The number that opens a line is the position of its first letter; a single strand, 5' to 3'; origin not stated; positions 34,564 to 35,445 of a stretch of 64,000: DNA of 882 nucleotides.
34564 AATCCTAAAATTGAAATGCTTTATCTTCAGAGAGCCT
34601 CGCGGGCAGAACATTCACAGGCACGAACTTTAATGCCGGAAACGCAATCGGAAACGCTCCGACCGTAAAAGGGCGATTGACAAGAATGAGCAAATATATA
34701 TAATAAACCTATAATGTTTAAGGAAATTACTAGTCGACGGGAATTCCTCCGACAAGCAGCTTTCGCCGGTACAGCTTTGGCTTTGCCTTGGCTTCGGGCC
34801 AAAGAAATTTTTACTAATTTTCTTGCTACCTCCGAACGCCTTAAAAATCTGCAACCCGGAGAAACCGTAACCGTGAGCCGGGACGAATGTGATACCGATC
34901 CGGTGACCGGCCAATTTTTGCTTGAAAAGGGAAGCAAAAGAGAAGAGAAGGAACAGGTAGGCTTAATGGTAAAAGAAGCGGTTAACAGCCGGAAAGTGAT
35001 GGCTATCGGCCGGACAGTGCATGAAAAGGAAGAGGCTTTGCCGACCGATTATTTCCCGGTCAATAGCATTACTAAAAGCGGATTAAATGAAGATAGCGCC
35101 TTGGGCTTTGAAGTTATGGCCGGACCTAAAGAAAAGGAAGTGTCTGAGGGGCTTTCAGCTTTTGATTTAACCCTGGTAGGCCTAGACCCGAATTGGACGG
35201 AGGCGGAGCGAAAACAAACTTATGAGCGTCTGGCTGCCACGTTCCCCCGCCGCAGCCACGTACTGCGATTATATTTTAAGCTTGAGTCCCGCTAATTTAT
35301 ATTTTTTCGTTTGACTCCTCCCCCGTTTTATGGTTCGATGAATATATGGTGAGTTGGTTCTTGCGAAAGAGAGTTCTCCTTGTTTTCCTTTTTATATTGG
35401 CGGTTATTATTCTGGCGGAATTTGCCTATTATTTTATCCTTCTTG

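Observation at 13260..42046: Candidate cohesin-dockerin cell-surface assembly system with N-terminally membrane-tethered cohesins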

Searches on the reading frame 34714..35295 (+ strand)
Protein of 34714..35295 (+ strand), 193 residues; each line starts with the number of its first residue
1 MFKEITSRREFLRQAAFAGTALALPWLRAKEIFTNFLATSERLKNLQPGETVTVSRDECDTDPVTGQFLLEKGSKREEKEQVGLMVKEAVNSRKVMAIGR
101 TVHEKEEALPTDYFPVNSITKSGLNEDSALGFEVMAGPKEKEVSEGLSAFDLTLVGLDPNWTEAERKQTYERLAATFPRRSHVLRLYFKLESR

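Call 5: search_protein_families(library=pfam, max_evalue=0.01, proteins=[window:34714-35295:+])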
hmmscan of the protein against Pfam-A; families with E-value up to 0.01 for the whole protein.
window:34714-35295:+ (193 aa): 1 family
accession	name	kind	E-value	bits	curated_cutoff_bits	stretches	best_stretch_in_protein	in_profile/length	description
PF23984.1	DUF7307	-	0.007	16.7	27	0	79-123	82-126/129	Pam3 gp33-like protein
